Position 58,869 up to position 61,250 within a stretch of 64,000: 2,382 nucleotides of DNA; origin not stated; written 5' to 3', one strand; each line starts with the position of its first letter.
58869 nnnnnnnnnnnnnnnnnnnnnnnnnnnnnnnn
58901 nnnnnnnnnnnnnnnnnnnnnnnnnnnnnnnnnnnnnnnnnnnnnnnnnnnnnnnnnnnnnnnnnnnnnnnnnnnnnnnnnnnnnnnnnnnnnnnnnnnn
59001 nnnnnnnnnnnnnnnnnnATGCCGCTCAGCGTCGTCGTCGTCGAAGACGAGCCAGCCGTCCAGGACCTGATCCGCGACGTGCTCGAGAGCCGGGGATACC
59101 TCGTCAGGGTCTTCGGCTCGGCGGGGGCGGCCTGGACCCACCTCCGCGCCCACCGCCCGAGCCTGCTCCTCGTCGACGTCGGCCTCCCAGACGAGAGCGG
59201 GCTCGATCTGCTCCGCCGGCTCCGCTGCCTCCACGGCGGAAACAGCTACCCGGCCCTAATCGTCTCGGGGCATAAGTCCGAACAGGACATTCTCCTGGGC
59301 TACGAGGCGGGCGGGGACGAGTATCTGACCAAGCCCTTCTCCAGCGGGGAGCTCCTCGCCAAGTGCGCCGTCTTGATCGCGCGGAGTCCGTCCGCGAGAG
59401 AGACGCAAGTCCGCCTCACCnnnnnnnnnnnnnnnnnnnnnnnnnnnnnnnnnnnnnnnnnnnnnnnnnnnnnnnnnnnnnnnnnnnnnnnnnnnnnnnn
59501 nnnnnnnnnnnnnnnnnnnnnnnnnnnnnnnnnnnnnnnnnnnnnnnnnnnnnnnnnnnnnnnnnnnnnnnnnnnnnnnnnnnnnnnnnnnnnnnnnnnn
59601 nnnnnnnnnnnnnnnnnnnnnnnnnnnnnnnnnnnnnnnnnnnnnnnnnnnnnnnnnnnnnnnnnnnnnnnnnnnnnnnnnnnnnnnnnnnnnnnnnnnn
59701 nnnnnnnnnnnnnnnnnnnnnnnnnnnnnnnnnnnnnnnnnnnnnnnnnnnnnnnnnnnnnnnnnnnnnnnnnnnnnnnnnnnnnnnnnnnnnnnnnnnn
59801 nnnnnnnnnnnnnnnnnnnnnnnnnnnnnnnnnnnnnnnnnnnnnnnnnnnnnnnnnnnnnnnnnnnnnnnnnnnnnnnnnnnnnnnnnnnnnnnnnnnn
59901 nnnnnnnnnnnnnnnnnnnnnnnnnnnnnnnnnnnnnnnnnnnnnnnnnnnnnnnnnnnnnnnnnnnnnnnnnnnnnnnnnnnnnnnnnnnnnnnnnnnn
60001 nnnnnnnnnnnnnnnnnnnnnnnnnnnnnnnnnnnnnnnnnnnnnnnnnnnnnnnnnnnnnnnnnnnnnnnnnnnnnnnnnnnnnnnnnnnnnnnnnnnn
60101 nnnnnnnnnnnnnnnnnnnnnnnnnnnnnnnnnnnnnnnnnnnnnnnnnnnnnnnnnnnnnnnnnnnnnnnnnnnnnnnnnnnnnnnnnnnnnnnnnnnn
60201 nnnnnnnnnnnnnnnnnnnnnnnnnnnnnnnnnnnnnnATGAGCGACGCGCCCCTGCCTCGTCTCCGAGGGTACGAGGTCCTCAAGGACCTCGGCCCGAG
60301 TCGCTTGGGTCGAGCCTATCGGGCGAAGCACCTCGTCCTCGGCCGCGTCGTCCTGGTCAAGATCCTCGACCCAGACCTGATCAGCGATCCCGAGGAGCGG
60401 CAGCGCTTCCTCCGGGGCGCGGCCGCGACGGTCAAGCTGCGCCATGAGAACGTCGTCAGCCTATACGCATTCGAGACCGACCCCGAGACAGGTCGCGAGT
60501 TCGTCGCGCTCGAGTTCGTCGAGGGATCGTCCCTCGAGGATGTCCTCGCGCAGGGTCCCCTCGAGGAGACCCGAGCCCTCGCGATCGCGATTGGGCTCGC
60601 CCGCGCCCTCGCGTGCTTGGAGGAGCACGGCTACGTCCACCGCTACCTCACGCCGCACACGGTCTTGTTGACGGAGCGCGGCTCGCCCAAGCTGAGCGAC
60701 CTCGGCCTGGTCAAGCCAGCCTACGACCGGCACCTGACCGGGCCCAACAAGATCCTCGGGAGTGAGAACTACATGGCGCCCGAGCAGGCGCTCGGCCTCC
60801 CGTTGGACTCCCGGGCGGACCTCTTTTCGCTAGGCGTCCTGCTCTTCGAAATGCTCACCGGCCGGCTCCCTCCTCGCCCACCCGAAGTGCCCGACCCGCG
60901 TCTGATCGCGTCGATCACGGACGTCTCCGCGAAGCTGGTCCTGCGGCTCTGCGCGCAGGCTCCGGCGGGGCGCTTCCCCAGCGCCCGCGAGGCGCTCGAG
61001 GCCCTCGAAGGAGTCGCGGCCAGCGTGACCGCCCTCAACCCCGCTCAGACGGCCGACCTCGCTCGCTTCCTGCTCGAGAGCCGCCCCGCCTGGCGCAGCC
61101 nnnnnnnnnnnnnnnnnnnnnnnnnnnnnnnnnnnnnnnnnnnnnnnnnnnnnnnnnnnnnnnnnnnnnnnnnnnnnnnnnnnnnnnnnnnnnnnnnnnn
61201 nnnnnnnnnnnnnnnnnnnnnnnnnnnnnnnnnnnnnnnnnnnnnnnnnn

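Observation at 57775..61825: Translationally coupled trio: two receiver-kinases followed by a dual-FHA pseudokinase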

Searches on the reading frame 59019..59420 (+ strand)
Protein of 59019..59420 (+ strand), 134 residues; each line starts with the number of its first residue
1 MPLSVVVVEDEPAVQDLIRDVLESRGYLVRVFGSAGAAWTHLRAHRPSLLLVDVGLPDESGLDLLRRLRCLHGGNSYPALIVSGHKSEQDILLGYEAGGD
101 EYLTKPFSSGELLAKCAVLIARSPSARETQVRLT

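Call 7: search_protein_families(library=pfam, proteins=[window:59019-59420:+], max_evalue=10)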
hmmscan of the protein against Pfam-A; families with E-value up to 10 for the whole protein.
window:59019-59420:+ (134 aa): 1 family
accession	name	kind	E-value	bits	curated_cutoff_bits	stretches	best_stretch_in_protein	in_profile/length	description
PF00072.30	Response_reg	-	7.8e-24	84.4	30.2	1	5-115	1-109/111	Response regulator receiver domain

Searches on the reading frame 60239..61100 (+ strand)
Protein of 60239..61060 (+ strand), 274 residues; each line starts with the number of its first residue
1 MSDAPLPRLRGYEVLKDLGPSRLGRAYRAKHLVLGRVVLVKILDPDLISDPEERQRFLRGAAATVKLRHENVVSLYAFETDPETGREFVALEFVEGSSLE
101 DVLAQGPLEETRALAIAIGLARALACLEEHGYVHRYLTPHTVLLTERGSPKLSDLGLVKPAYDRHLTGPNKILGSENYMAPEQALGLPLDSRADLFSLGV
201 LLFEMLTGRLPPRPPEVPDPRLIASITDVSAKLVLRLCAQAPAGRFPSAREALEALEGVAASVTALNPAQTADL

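Call 7: search_protein_families(library=pfam, proteins=[window:60239-61100:+], max_evalue=10)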
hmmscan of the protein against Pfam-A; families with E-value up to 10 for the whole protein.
window:60239-61100:+ (287 aa): 2 families
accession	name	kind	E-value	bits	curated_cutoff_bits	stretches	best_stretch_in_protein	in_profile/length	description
PF00069.31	Pkinase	-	9.1e-30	104.4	31.7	1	12-212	1-197/263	Protein kinase domain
PF07714.23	PK_Tyr_Ser-Thr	-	3.6e-25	89.2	23.1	1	16-211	5-204/258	Protein tyrosine and serine/threonine kinase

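Call 84: search_solved_structures(query=window:60239-61060:+, max_evalue=1e-20, show_alignments=2)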
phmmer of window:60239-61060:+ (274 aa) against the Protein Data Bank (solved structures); distinct sequences matched with E-value up to 1e-20: 20.
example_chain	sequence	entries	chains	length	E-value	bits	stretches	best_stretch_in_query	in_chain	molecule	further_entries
3orm_A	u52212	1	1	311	4e-29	105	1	12-211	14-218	Serine/threonine protein kinase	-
9ruk_A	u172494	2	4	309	4.3e-29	104.9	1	12-211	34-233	Serine/threonine-protein kinase StkP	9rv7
9ru3_A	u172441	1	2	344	5.7e-29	104.5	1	12-211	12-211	Serine/threonine-protein kinase StkP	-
9ruj_A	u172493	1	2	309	5.9e-29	104.4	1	12-211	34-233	Serine/threonine-protein kinase StkP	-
6b2p_A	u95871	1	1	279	1.4e-28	103.2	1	12-211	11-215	Serine/threonine-protein kinase PknB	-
5u94_A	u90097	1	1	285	1.4e-28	103.2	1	12-211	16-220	Serine/threonine-protein kinase PknB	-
1o6y_A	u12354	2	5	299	1.7e-28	102.9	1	12-211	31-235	SERINE/THREONINE-PROTEIN KINASE PKNB | Probable serine/threonine-protein kinase pknB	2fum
1mru_A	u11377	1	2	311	1.8e-28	102.9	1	12-211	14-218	Probable serine/threonine-protein kinase pknB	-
3f61_A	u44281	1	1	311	7.8e-28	100.8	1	12-220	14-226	Serine/threonine-protein kinase pknB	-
6i2p_A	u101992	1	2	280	1.3e-27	100.1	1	12-211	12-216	Serine/threonine-protein kinase PknB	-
3f69_A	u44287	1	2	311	1.7e-27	99.7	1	12-211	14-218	Serine/threonine-protein kinase pknB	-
3ori_A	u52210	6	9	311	2.2e-27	99.3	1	12-211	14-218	Serine/threonine protein kinase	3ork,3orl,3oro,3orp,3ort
4ow8_A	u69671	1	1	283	2.8e-25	92.4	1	15-211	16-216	Serine/threonine-protein kinase PknA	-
9tmq_A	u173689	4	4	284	2.8e-25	92.4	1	15-211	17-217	Serine/threonine-protein kinase PknA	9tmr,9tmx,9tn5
6b2q_A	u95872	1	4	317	5.1e-25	91.5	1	15-211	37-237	Serine/threonine-protein kinase PknA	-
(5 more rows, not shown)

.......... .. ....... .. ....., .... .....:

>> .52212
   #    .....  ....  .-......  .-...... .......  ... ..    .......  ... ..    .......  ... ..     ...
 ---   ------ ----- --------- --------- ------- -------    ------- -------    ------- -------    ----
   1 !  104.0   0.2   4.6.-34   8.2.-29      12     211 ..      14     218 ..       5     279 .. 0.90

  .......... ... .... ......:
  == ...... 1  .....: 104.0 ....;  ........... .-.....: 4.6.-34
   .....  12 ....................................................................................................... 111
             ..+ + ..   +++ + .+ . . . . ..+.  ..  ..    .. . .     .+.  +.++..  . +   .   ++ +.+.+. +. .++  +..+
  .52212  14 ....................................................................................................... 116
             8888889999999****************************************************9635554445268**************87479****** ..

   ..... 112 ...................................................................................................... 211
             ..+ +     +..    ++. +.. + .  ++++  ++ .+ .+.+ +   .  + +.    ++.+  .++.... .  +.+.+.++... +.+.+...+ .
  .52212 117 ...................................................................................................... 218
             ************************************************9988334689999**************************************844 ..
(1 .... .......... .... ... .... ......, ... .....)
